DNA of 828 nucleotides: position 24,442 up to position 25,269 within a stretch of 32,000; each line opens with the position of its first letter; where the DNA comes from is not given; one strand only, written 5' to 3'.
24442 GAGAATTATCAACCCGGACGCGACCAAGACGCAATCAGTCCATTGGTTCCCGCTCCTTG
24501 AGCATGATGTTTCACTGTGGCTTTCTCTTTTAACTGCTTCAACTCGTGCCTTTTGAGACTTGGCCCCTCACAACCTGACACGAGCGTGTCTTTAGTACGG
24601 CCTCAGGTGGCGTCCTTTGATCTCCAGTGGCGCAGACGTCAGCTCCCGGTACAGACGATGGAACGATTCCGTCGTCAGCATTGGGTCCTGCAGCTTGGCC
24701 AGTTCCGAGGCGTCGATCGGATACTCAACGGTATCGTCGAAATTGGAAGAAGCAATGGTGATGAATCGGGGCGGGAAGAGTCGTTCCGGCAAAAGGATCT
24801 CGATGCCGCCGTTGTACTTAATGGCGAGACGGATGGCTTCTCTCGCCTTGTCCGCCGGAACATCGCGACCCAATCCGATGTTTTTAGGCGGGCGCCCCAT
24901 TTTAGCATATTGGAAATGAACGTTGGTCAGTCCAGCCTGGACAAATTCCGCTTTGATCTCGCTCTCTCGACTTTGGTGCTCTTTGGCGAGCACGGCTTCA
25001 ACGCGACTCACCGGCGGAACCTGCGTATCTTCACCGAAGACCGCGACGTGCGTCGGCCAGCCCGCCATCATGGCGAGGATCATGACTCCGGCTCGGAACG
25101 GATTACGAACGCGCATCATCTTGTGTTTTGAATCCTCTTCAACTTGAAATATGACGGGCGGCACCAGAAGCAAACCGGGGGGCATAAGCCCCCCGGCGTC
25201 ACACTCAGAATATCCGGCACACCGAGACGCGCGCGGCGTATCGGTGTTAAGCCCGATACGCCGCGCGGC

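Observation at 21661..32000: Candidate undescribed periplasmic metal-oxidation module: giant MCO plus nine extracytoplasmic copper/heme/unknown partners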

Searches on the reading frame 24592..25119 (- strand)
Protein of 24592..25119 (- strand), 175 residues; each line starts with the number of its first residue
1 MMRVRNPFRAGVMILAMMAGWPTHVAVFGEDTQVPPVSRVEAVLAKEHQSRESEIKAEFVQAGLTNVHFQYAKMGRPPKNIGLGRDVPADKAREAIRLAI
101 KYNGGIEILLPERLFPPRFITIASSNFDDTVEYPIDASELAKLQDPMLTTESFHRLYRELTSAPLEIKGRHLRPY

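Call 21: search_protein_families(library=ncbifam, proteins=[window:24592-25119:-], max_evalue=0.01)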
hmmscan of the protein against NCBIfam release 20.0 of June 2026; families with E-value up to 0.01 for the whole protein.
window:24592-25119:- (175 aa): 0 families

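Call 25: find_homologous_proteins(query=window:24592-25119:-, max_evalue=0.001)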
Query window:24592-25119:- (175 aa): 891 proteins with E <= 0.001 among 997 candidates; the best 120 are listed.
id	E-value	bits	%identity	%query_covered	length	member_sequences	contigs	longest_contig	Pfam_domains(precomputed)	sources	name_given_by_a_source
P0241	1.3e-106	372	97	100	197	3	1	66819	-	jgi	jgi:hypothetical protein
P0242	1.8e-105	368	95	100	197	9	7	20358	-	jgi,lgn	jgi:hypothetical protein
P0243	3.1e-97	341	89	100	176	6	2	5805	-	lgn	-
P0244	1.3e-78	281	80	93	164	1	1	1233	-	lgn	-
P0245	1.9e-78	280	80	94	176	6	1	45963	-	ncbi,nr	ncbi:MAG: hypothetical protein NNA23_06810 [Nitrospira sp.]|nr:hypothetical protein [Nitrospira sp.]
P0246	7.2e-68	246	71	93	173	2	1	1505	-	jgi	-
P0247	9.1e-68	245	68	92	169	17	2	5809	-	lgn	-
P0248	1.0e-67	245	69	94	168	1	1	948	-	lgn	-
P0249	1.5e-67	245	72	93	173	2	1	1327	-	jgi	jgi:hypothetical protein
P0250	4.4e-67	243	66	96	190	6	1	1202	-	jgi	jgi:hypothetical protein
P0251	5.6e-67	243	70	95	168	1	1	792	-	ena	-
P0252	5.9e-67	243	67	98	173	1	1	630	-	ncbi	-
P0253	7.2e-67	242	69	91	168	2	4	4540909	-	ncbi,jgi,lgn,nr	ncbi:MAG: hypothetical protein H8K03_00805 [Nitrospira sp.]|jgi:hypothetical protein|nr:hypothetical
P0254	7.8e-67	242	67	97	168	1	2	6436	-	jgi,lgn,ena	-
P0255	1.3e-66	242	64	100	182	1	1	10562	-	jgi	jgi:hypothetical protein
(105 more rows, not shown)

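Call 36: predict_structure(alignment_id=A3)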
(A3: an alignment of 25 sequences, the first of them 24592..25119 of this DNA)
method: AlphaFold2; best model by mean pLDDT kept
length: 175 residues; sequences in the alignment: 25
mean_pLDDT: 63.3   pTM: 0.58
mean pLDDT of the five models: 63.3, 61.3, 59.6, 59.5, 58.8
residues with pLDDT >= 90: 5; 70-90: 72; 50-70: 46; < 50: 52
segments of 3 or more residues with pLDDT < 50: 1-4, 17-33, 108-130, 168-175
pLDDT, mean of each block of 10 residues (from residue 1): 49 49 36 56 80 88 81 68 69 83 62 36 40 69 87 81 54 38
secondary structure, 60 per line:
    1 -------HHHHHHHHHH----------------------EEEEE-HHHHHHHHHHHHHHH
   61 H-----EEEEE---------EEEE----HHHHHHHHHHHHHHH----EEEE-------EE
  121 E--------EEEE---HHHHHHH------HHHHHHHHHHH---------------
elements in order: H8-17 E40-44 H46-61 E67-71 E81-84 H89-103 E108-111 E119-121 E130-133 H137-143 H150-160

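Call 40: fold_search(model_id=the predicted structure, library=pdb)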
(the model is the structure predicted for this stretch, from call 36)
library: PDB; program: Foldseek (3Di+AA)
matches with E <= 10: 521; with E <= 0.001: 0
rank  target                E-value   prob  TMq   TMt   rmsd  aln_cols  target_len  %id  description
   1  1v95_MODEL_1_A        3.0e-01  0.08  0.18  0.22  15.8       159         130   11  Solution Structure of Anticodon Binding Domain from Nuclear Receptor Coactivator 5 (Human KIAA1637 Protein) (released 2004-07-20)
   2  9evs_1k               3.4e-01  0.13  0.21  0.28  12.4       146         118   10  Structure of the flowering plant mitoribosome with P-site tRNA (released 2025-09-03)
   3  2obk_C                3.6e-01  0.54  0.20  0.37   2.7        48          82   17  X-Ray structure of the putative Se binding protein from Pseudomonas fluorescens. Northeast Structural Genomics Consort (released 2007-01-02)
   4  2d0o_B                5.0e-01  0.08  0.18  0.27  12.2       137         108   12  Structure of diol dehydratase-reactivating factor complexed with ADP and Mg2+ (released 2006-02-28)
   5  2fa8_A                5.3e-01  0.47  0.20  0.36   2.6        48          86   14  Crystal Structure of the Putative Selenoprotein W-related family Protein from Agrobacterium tumefaciens (released 2006-01-24)
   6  7tav_C                6.1e-01  0.20  0.19  0.15  12.0        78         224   14  Crystal Structure of the PBP2_YvgL_like protein Lmo1041 from Listeria monocytogene (released 2021-12-29)
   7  2d0p_D                6.1e-01  0.08  0.18  0.27  12.2       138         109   12  Structure of diol dehydratase-reactivating factor in nucleotide free form (released 2006-02-28)
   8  2fa8_B                6.5e-01  0.44  0.20  0.36   2.6        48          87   14  Crystal Structure of the Putative Selenoprotein W-related family Protein from Agrobacterium tumefaciens (released 2006-01-24)
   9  5czw                  6.5e-01  0.10  0.14  0.11   9.4        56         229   16  Crystal structure of myroilysin (released 2016-08-03)
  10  9i4i_G                6.9e-01  0.18  0.18  0.32   4.7        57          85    7  High resolution Cryo-EM structure of human complex I in mitochondria (released 2025-11-12)
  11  7ldf_MODEL_1_A        7.4e-01  0.28  0.19  0.40   2.7        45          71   13  High resolution NMR solution structure of a de novo designed minimal thioredoxin fold protein (released 2022-07-13)
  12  4pqj_A                7.4e-01  0.09  0.19  0.13  12.3        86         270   12  Crystal structure of a phosphate binding protein (released 2015-03-18)
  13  7tav_B                7.9e-01  0.16  0.19  0.15  12.0        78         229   14  Crystal Structure of the PBP2_YvgL_like protein Lmo1041 from Listeria monocytogene (released 2021-12-29)
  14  4nwy_A                8.4e-01  0.05  0.18  0.23  11.5       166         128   10  Crystal structure of the b' domain of human protein disulfide isomerase-like protein of the testis (PDILT) (released 2014-04-02)
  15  8x38                  8.4e-01  0.03  0.15  0.08  14.8       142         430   10  Crystal Structure of Decarboxylative Vanillate 1-Hydroxylase from Phanerochaete chrysosporium (released 2024-01-24)
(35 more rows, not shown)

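Call 46: search_protein_families(library=pfam, proteins=[window:24592-25119:-], max_evalue=1)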
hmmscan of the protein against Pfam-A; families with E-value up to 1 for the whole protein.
window:24592-25119:- (175 aa): 2 families
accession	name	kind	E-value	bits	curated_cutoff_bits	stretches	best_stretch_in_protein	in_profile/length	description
PF03820.22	SFXNs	-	0.14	11.4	22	1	3-57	259-312/319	Sideroflexins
PF06200.19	tify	-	0.26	11.1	27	1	86-99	20-33/34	tify domain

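Call 59: search_solved_structures(query=A3, max_evalue=10)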
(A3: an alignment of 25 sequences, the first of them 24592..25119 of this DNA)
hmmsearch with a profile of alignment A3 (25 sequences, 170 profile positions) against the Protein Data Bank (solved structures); distinct sequences matched with E-value up to 10: 0.
